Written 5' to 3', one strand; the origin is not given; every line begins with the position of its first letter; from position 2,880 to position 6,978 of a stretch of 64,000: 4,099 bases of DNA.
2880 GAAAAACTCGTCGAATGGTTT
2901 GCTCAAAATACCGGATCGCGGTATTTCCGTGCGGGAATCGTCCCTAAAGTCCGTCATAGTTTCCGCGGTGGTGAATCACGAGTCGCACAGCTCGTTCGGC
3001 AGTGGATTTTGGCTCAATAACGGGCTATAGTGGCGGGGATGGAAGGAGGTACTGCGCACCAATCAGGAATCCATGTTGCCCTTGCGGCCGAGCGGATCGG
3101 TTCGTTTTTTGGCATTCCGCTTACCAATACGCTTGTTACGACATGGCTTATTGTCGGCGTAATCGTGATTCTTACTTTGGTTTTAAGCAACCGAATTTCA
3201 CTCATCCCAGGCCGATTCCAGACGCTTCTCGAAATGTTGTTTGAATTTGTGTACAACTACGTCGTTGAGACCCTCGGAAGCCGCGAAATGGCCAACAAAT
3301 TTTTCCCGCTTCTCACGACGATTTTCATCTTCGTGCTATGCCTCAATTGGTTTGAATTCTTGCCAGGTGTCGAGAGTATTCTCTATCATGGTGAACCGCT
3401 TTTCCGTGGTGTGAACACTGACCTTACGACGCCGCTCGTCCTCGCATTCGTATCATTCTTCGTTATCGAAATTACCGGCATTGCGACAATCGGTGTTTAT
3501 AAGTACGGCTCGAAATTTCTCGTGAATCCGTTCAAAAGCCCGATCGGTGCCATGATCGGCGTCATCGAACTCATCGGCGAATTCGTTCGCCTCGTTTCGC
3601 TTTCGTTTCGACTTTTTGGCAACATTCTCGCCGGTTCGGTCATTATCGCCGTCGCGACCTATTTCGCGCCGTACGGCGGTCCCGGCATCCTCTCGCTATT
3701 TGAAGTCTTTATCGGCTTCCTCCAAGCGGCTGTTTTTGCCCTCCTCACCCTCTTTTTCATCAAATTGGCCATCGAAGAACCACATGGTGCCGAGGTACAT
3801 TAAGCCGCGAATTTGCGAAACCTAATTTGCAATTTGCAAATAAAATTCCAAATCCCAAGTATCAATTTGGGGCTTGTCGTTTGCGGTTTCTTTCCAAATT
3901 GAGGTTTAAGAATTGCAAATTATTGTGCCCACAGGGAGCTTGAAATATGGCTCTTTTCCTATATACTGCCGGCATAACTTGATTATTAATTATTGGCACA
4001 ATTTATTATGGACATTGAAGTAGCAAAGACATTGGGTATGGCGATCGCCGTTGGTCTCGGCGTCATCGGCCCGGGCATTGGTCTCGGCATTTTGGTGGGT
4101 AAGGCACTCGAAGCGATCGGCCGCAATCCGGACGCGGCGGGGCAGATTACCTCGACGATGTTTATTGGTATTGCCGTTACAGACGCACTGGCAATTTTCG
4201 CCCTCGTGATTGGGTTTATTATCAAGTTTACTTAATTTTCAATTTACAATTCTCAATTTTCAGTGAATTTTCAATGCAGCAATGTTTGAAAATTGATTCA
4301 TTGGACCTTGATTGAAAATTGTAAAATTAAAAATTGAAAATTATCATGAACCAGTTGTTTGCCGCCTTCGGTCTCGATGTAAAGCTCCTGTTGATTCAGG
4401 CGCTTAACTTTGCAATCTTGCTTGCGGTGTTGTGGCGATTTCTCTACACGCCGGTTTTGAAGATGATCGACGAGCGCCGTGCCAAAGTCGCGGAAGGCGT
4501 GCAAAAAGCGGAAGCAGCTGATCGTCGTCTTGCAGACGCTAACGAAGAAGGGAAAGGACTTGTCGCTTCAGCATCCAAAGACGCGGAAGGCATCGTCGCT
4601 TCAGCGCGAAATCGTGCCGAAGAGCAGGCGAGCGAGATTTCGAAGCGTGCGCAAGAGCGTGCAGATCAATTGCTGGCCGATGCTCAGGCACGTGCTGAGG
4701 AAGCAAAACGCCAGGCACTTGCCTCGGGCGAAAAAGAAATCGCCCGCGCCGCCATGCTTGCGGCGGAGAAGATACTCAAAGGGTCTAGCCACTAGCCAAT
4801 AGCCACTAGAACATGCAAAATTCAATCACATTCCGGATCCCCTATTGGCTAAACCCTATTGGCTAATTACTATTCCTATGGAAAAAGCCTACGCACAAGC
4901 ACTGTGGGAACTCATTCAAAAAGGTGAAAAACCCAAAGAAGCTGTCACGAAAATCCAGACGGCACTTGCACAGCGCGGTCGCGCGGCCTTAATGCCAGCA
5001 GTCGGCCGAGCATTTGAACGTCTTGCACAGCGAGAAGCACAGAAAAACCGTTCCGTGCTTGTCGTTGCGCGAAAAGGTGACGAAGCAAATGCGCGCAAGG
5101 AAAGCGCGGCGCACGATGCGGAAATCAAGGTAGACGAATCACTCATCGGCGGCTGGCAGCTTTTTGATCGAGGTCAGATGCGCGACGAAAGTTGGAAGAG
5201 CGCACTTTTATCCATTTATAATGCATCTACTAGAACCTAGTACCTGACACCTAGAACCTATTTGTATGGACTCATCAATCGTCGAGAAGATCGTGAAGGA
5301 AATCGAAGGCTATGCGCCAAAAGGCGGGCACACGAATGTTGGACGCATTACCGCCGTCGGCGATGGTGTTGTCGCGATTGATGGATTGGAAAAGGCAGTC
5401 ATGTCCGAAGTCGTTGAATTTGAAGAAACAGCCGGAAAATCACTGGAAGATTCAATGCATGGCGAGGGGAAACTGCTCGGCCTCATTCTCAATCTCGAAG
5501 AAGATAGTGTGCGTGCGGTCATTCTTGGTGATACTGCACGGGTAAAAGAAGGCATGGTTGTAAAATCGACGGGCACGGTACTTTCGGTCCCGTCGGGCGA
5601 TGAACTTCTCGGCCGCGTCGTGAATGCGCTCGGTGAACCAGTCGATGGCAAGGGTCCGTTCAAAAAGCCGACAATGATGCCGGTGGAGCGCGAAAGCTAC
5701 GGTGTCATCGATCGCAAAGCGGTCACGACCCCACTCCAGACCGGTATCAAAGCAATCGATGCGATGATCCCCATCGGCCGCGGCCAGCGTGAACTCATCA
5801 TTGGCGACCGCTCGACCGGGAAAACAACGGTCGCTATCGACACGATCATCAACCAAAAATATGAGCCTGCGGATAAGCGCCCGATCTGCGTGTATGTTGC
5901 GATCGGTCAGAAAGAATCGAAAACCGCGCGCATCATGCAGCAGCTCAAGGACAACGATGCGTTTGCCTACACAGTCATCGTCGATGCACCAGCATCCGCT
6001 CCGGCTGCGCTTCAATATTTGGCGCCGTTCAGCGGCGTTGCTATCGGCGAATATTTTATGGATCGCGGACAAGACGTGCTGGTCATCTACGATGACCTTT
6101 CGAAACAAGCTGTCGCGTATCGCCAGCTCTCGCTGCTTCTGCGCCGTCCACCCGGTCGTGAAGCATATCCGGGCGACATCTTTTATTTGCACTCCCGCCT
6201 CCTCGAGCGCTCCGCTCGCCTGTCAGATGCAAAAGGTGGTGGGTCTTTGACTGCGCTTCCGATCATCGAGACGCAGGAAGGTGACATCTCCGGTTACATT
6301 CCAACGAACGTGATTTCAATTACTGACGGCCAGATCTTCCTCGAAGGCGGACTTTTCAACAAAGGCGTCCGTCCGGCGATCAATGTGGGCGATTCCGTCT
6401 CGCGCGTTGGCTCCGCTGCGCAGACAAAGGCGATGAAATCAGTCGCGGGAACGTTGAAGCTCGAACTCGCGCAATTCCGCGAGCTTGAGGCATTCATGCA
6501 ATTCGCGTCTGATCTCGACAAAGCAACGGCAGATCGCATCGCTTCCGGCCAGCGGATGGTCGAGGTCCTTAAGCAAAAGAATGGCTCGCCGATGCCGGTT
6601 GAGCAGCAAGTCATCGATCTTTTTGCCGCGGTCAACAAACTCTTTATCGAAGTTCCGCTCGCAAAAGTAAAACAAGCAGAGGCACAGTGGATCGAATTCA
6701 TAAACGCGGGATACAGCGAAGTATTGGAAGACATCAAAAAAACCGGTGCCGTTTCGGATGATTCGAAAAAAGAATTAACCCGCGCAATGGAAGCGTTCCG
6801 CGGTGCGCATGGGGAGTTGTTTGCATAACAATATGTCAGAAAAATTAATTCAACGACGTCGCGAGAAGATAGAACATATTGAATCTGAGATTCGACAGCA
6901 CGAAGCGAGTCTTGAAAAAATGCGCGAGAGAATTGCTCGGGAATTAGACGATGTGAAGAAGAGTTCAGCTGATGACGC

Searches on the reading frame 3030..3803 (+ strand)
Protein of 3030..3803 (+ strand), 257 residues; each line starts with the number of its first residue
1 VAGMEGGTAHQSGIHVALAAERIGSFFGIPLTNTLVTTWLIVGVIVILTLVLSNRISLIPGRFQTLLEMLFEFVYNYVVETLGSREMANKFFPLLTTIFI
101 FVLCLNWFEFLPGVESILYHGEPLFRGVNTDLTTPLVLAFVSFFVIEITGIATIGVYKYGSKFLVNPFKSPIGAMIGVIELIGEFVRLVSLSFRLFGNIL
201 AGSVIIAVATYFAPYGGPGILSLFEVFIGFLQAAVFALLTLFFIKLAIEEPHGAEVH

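Call 3: search_protein_families(library=pfam, proteins=[window:3030-3803:+], max_evalue=1)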
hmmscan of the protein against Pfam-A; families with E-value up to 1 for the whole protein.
window:3030-3803:+ (257 aa): 3 families
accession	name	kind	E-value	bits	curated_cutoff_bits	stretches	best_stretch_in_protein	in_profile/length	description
PF00119.25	ATP-synt_A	-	1.3e-42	146.6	33.9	1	36-245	2-217/217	ATP synthase A chain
PF11289.13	bCoV_viroporin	-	0.057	13.3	27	1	10-79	16-85/273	Betacoronavirus viroporin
PF08452.15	DNAP_B_exo_N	-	0.5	10.3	21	1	104-109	5-10/22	DNA polymerase family B exonuclease domain, N-terminal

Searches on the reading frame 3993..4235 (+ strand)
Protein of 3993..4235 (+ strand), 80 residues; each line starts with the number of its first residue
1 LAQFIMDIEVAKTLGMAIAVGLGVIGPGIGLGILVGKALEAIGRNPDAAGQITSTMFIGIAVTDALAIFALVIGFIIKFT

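Call 3: search_protein_families(library=pfam, proteins=[window:3993-4235:+], max_evalue=1)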
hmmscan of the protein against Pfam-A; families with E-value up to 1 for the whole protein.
window:3993-4235:+ (80 aa): 2 families
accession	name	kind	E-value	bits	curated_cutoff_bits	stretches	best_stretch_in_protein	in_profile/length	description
PF00137.26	ATP-synt_C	-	1e-15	58.2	24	1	14-77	1-60/60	ATP synthase subunit C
PF14188.11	DUF4311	-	0.055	13.7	27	1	14-77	154-210/212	Domain of unknown function (DUF4311)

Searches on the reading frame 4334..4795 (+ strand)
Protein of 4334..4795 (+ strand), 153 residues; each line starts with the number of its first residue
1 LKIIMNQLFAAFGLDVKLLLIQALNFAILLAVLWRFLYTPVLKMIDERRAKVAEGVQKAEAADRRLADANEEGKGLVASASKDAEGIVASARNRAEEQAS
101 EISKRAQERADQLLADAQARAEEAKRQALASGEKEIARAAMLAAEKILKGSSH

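Call 3: search_protein_families(library=pfam, proteins=[window:4334-4795:+], max_evalue=1)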
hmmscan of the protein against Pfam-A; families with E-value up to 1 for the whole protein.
window:4334-4795:+ (153 aa): 9 families
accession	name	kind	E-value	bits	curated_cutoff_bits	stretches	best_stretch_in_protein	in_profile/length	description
PF00430.23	ATP-synt_B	-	5e-19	69.1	28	1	19-148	2-131/132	ATP synthase B/B' CF(0)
PF12137.13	RapA_C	-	7.5e-05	22.4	26.8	1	35-141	229-336/360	RNA polymerase recycling family C-terminal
PF05405.19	Mt_ATP-synt_B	-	0.014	15.5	21.7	1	21-111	18-108/163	Mitochondrial ATP synthase B chain precursor (ATP-synt_B)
PF04612.17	T2SSM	-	0.029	15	27.8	1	20-102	18-101/160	Type II secretion system (T2SS), protein M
PF06188.17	HrpE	-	0.071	13.4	23.5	2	76-138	9-71/191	HrpE/YscL/FliH and V-type ATPase subunit E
PF01991.23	vATP-synt_E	-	0.49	10.2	24.2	1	92-138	3-49/199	ATP synthase (E/31 kDa) subunit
PF14612.12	Ino80_Iec3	-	0.5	11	27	1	94-114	26-46/70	IEC3 subunit of the Ino80 complex, chromatin re-modelling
PF03763.18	Remorin_C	-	0.62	10.3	29.7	0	48-107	36-96/107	Remorin, C-terminal region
PF06386.16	GvpL_GvpF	-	0.91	9.9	23.6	0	58-145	121-210/245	Gas vesicle synthesis protein GvpL/GvpF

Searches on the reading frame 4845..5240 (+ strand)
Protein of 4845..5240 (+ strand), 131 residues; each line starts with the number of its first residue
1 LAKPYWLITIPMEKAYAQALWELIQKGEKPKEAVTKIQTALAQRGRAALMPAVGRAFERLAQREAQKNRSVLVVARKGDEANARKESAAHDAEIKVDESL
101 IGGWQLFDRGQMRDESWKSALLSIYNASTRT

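Call 3: search_protein_families(library=pfam, proteins=[window:4845-5240:+], max_evalue=1)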
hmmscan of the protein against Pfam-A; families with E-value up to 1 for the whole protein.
window:4845-5240:+ (131 aa): 6 families
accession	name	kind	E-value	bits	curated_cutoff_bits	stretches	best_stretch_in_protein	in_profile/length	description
PF00213.23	OSCP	-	9.1e-05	23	22.3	1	18-124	55-168/172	ATP synthase delta (OSCP) subunit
PF06707.17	DUF1194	-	0.0071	16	27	1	19-111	66-159/206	Protein of unknown function (DUF1194)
PF03886.18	ABC_trans_aux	-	0.018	15.1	26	1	12-62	106-158/161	ABC-type transport auxiliary lipoprotein component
PF13870.11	CCDC113_CCDC96_CC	-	0.02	15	31.6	1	14-84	104-174/177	CCDC113/CCDC96, coiled-coil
PF14413.11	Thg1C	-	0.15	12.7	26.3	1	15-89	19-92/116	Thg1 C terminal domain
PF12997.12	DUF3881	-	0.18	11.5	27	1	25-86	124-184/283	Domain of unknown function, E. rectale Gene description (DUF3881)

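Call 15: search_solved_structures(query=window:4845-5240:+, max_evalue=1, show_alignments=2)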
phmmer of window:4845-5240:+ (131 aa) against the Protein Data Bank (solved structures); distinct sequences matched with E-value up to 1: 2.
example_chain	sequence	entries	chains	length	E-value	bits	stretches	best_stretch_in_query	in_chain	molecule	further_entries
5dn6_H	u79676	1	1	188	0.047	17.1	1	84-128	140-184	ATP synthase subunit delta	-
7p2y_d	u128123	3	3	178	0.19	15.1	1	26-87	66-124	ATP synthase subunit delta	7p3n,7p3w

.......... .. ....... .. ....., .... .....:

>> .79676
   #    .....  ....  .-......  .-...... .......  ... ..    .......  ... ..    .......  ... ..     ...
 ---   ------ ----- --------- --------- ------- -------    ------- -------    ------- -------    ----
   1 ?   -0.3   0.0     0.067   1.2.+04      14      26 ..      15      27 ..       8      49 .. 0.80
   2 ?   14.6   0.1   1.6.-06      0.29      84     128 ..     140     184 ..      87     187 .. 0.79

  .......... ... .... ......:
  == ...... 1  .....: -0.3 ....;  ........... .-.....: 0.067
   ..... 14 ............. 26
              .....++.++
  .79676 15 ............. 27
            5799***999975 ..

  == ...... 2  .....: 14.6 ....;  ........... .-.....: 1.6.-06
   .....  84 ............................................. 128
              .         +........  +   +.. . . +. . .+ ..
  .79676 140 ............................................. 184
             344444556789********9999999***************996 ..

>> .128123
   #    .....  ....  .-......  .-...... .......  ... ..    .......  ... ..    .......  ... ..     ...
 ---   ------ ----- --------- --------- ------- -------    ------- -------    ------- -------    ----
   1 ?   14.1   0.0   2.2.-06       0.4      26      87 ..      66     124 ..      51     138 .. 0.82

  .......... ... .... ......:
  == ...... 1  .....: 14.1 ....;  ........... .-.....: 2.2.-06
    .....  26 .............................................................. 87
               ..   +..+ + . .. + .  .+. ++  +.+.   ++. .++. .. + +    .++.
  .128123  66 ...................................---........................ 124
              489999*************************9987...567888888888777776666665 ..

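Call 69: search_protein_families(library=ncbifam, proteins=[window:4845-5240:+], max_evalue=0.01)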
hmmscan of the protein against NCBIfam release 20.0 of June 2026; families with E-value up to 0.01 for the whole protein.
window:4845-5240:+ (131 aa): 1 family
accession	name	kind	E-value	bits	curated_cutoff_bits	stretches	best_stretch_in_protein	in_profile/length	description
TIGR01145.1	ATP_synt_delta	equivalog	0.0083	16.4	57.5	0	28-124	63-168/172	ATP synthase F1 subunit delta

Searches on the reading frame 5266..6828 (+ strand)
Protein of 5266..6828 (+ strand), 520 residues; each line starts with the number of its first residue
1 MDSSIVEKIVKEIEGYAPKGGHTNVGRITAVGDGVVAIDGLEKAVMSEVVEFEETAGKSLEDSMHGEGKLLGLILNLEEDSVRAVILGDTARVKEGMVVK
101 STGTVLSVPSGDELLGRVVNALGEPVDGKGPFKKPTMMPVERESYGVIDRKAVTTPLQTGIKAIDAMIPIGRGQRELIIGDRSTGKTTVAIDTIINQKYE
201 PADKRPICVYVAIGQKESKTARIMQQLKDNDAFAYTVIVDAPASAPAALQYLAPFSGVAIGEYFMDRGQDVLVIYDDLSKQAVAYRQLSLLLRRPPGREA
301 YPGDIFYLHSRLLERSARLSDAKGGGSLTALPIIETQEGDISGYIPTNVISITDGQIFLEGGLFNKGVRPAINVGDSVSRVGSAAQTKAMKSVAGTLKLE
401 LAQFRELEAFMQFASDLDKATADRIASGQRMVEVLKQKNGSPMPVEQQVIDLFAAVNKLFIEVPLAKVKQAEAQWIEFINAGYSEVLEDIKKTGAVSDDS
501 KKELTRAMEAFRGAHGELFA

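Call 3: search_protein_families(library=pfam, proteins=[window:5266-6828:+], max_evalue=1)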
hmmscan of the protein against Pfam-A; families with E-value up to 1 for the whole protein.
window:5266-6828:+ (520 aa): 4 families
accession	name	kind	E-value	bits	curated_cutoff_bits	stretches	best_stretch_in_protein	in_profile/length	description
PF00006.31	ATP-synt_ab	-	4.4e-79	265.5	29.5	1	160-379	1-213/213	ATP synthase alpha/beta family, nucleotide-binding domain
PF00306.32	ATP-synt_ab_C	-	7.4e-44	149.6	27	1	386-511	1-126/126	ATP synthase alpha/beta chain, C terminal domain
PF02874.29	ATP-synt_ab_N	-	1.5e-08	35.5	20.9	1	25-103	5-69/69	ATP synthase alpha/beta family, beta-barrel domain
PF06745.19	ATPase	-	0.0039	17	26.6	1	158-227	2-70/231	KaiC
